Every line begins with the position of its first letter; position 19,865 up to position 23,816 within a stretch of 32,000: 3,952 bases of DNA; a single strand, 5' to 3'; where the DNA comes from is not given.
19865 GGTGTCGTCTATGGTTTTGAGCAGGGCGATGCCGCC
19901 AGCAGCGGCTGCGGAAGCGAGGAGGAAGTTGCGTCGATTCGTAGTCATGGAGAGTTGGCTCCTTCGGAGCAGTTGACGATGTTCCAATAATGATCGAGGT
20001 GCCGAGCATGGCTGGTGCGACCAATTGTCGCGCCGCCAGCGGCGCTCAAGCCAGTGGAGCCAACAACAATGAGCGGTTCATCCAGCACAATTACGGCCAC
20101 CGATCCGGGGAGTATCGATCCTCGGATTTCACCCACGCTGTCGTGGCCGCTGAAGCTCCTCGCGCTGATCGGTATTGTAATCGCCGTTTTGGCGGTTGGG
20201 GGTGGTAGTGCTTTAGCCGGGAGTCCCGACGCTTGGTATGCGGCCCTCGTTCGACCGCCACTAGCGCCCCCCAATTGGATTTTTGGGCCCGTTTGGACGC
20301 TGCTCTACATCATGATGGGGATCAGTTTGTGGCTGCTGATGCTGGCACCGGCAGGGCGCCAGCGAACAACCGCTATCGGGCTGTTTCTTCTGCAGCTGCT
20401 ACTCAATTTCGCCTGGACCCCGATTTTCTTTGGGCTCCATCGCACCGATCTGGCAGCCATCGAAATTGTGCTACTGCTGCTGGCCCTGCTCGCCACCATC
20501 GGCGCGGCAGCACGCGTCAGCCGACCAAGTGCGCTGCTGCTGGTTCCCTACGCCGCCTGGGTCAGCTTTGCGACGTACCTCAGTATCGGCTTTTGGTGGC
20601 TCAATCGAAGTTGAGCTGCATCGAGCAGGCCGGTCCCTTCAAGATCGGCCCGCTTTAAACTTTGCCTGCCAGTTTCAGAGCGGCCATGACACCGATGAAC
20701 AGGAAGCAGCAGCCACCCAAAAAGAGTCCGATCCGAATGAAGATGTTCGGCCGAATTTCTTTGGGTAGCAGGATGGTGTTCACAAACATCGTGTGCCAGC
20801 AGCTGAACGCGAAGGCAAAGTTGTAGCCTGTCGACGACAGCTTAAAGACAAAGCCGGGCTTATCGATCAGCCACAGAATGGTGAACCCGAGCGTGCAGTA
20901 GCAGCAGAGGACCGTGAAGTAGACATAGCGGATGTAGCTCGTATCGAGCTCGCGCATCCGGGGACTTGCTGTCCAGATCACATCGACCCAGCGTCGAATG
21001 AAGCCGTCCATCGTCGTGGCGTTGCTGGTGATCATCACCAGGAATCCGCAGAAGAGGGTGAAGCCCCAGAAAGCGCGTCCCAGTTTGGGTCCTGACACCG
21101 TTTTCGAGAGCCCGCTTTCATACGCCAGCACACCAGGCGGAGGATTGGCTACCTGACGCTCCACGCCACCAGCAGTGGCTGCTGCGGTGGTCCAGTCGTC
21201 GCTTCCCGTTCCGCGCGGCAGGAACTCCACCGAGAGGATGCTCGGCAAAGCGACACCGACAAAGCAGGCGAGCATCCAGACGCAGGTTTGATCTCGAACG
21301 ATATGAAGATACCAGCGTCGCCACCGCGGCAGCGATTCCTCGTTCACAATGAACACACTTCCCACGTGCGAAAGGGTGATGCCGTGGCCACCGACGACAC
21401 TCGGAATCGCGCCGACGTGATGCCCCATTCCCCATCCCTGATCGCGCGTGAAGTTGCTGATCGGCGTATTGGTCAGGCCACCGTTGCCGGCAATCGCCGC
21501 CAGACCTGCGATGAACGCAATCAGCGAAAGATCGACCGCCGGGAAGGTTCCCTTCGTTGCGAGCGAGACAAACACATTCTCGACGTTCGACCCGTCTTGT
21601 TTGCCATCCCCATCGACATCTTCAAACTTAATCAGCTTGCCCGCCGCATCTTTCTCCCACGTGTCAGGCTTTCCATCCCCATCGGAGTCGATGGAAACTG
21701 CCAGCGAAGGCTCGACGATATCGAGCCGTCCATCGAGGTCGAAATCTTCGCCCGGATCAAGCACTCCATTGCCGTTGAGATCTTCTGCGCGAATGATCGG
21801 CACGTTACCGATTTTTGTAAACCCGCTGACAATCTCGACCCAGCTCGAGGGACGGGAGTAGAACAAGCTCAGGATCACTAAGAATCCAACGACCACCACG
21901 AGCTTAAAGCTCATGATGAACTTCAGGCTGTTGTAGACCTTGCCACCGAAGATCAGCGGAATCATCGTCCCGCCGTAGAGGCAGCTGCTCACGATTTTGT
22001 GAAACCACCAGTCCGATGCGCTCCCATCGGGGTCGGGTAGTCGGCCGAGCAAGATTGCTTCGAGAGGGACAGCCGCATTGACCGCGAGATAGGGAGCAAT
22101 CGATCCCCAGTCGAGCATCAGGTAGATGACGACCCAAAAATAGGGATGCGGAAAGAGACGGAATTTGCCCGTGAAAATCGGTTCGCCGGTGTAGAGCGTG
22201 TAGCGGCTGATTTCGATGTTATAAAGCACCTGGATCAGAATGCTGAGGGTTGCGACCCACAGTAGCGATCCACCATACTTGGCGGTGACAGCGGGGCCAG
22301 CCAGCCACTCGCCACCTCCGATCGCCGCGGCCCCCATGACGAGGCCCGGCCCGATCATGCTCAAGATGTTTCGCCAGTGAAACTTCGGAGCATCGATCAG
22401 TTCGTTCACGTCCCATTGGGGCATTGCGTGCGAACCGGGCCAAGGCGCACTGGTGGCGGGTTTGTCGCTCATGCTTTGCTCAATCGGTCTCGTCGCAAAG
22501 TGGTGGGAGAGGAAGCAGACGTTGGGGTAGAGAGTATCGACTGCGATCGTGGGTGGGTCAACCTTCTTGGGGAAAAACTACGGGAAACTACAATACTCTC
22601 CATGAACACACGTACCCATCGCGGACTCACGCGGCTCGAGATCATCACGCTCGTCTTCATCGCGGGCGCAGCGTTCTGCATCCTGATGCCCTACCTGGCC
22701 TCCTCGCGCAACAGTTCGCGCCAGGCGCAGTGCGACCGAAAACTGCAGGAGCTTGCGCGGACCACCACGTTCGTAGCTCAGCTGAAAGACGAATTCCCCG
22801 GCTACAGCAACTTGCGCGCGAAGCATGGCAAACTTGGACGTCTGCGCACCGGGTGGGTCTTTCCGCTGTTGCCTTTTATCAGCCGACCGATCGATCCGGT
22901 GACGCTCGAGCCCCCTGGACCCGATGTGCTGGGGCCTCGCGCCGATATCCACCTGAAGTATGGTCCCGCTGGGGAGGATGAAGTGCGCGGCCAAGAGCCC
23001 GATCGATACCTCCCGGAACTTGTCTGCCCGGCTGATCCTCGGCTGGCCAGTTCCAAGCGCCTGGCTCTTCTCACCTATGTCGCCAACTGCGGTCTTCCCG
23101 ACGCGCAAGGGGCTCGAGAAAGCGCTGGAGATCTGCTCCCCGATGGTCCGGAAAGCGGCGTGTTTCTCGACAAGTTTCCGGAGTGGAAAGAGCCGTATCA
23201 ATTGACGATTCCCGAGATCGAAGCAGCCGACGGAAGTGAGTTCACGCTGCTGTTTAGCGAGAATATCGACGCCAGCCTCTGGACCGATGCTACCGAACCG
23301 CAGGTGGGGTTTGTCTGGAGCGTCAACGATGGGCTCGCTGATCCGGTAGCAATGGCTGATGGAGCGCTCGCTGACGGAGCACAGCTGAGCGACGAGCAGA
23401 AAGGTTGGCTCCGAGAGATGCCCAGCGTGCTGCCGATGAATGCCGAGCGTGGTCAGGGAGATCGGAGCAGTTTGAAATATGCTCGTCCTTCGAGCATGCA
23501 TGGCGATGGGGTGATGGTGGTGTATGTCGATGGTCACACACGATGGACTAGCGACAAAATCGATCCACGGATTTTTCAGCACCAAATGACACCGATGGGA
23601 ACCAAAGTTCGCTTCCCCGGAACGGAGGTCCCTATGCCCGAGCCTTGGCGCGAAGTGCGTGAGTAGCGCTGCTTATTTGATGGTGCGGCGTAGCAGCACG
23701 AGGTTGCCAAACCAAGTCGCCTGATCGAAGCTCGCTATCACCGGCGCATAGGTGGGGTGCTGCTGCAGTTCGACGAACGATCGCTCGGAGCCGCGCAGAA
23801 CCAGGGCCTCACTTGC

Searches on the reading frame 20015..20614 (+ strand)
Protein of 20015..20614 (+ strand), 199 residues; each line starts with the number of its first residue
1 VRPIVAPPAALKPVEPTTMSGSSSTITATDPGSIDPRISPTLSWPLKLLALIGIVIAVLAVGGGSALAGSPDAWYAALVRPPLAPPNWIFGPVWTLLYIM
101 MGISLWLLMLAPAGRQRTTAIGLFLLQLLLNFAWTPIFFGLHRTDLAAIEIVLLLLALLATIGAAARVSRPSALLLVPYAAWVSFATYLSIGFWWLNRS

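Call 53: search_protein_families(library=pfam, proteins=[window:20015-20614:+], max_evalue=0.00001)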
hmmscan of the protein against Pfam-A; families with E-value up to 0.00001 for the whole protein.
window:20015-20614:+ (199 aa): 1 family
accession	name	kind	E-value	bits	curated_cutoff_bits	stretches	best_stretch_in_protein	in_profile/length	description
PF03073.20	TspO_MBR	-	8.6e-45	152.5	24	1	56-195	3-145/145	TspO/MBR family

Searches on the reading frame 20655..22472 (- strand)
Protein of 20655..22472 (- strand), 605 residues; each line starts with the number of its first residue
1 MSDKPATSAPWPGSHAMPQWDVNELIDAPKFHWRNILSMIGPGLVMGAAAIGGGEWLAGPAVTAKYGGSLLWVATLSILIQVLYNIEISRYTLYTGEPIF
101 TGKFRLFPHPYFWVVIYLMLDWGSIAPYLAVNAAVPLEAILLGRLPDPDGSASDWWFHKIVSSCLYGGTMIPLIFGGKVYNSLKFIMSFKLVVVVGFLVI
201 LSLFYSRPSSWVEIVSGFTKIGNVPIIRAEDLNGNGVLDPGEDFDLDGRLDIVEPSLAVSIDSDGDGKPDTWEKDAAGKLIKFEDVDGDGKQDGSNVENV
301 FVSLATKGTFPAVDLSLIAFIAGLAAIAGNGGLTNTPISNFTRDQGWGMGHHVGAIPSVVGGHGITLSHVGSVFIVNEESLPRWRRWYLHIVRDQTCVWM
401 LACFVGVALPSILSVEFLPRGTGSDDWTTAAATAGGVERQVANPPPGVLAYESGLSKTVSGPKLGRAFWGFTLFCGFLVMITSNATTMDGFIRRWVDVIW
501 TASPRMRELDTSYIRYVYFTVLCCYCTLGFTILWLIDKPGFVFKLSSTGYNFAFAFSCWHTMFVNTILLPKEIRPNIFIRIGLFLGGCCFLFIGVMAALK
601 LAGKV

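Call 3: search_protein_families(library=pfam, proteins=[window:20655-22472:-], max_evalue=0.1)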
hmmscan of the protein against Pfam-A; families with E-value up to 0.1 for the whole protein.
window:20655-22472:- (605 aa): 0 families

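Call 4: search_protein_families(library=ncbifam, proteins=[window:20655-22472:-], max_evalue=0.1)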
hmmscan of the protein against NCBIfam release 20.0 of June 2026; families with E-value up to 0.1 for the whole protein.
window:20655-22472:- (605 aa): 4 families
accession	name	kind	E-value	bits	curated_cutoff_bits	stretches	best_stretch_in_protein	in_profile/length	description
NF037982.1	Nramp_1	equivalog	8e-37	127.4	50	2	303-559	164-394/404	Nramp family divalent metal transporter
NF001923.0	PRK00701.1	subfamily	8.1e-05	21.5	430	1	27-110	24-107/439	Mn(2+) uptake NRAMP transporter MntH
NF033765.2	gliding_CglD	equivalog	0.0018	16.1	400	1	229-299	239-302/1124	adventurous gliding motility lipoprotein CglD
TIGR01197.1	nramp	subfamily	0.099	11.9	272.5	0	34-130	1-96/390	metal ion transporter, metal ion (Mn2+/Fe2+) transporter (Nramp) family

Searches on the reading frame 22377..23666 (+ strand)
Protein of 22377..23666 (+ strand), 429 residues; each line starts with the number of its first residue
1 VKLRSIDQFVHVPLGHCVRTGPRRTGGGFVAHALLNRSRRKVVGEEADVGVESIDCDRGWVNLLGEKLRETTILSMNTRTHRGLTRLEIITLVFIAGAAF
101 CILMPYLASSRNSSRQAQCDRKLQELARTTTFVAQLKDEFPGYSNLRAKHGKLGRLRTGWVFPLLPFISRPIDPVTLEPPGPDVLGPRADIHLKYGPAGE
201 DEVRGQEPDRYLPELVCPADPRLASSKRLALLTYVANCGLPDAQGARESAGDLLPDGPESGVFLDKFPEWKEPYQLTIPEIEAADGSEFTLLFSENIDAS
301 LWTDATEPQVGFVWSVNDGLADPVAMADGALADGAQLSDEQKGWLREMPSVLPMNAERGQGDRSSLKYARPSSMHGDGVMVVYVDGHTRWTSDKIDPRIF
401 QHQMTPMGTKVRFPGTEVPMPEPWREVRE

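Call 3: search_protein_families(library=pfam, proteins=[window:22377-23666:+], max_evalue=0.1)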
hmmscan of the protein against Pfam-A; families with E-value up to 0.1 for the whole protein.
window:22377-23666:+ (429 aa): 1 family
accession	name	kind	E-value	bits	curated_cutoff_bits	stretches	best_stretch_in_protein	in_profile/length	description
PF07596.16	SBP_bac_10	-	8.6e-10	39.5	23.3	1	109-397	2-267/268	Protein of unknown function (DUF1559)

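Call 4: search_protein_families(library=ncbifam, proteins=[window:22377-23666:+], max_evalue=0.1)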
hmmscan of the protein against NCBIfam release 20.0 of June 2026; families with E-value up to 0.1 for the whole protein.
window:22377-23666:+ (429 aa): 2 families
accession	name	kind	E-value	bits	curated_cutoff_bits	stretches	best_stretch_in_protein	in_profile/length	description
TIGR04294.2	pre_pil_HX9DG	domain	4e-05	23.3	19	1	371-391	1-21/22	H-X9-DG-CTERM domain-containing protein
TIGR01710.1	typeII_sec_gspG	equivalog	0.062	13.3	88.85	0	82-128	1-47/134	type II secretion system major pseudopilin GspG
